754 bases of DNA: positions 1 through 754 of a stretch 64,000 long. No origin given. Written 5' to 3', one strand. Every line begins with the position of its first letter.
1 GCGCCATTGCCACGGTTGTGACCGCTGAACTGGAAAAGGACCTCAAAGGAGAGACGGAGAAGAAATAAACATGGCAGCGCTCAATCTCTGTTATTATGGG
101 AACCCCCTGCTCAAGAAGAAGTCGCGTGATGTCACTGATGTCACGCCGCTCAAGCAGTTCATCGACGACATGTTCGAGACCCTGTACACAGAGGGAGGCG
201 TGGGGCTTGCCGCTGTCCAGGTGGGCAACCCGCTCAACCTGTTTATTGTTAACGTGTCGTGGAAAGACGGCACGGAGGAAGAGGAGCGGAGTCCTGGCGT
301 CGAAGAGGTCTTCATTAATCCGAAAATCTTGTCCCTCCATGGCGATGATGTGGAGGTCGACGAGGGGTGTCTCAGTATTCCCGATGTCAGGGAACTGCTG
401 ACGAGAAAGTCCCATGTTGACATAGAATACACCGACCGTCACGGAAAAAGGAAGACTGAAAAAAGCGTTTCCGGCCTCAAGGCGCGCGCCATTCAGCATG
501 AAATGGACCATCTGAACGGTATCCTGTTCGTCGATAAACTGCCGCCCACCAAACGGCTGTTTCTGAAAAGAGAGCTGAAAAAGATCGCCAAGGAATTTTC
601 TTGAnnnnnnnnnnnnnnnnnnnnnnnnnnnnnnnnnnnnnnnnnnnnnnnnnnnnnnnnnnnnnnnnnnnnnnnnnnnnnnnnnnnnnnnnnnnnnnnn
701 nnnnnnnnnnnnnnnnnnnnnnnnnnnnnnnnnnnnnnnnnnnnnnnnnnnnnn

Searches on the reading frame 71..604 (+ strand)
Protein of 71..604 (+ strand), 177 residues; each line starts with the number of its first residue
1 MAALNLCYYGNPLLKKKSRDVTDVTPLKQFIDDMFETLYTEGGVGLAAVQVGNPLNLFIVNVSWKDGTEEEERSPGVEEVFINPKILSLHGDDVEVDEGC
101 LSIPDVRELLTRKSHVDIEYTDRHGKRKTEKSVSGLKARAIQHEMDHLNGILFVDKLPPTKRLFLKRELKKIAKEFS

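Call 4: search_protein_families(library=pfam, proteins=[window:71-604:+], max_evalue=0.1)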
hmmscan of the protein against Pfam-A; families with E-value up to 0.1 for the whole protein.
window:71-604:+ (177 aa): 1 family
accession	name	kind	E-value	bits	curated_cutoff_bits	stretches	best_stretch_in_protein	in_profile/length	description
PF01327.26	Pep_deformylase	-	8.3e-47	159.1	22.8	1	5-162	3-155/156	Polypeptide deformylase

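Call 44: find_encoding_contigs(protein=window:71-604:+, flank=8000, max_places=10)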
Protein window:71-604:+ (177 aa): 22 contigs read that carry it; 4 places shown.
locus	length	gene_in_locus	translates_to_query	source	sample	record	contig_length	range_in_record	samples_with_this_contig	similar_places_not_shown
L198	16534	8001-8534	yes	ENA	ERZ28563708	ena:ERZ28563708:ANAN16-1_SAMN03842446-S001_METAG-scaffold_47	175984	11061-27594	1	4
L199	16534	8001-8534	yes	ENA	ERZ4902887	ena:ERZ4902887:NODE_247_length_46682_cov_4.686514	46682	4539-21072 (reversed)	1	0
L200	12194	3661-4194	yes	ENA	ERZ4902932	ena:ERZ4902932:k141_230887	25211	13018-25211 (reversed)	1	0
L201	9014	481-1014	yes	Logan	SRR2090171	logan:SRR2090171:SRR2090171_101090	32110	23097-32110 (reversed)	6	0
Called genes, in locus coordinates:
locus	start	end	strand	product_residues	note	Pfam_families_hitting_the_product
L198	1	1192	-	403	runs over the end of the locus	PF07592:DDE_Tnp_ISAZ013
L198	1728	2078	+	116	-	PF05973:Gp49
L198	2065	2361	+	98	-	PF13443:HTH_26 (faint), PF13744:HTH_37 (weak), PF13560:HTH_31, PF01381:HTH_3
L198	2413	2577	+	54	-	-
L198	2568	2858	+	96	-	-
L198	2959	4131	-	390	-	PF13173:AAA_14, PF13635:DUF4143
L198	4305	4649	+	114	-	-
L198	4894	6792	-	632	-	PF07715:Plug, PF00593:TonB_dep_Rec_b-barrel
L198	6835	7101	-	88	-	-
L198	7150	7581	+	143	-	-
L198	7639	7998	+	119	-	PF02699:YajC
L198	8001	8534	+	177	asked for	PF01327:Pep_deformylase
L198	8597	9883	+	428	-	PF08486:SpoIID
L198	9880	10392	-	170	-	PF12694:cpYpsA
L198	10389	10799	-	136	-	PF05168:HEPN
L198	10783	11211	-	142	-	PF22600:MTPAP-like_central (weak), PF01909:NTP_transf_2, PF18765:Polbeta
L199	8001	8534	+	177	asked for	PF01327:Pep_deformylase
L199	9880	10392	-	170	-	PF12694:cpYpsA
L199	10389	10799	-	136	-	PF05168:HEPN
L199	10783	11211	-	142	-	PF22600:MTPAP-like_central (weak), PF01909:NTP_transf_2, PF18765:Polbeta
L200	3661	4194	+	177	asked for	PF01327:Pep_deformylase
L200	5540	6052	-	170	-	PF12694:cpYpsA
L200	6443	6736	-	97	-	PF01909:NTP_transf_2, PF18765:Polbeta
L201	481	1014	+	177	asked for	PF01327:Pep_deformylase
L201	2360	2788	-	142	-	PF12694:cpYpsA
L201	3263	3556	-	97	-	PF01909:NTP_transf_2, PF18765:Polbeta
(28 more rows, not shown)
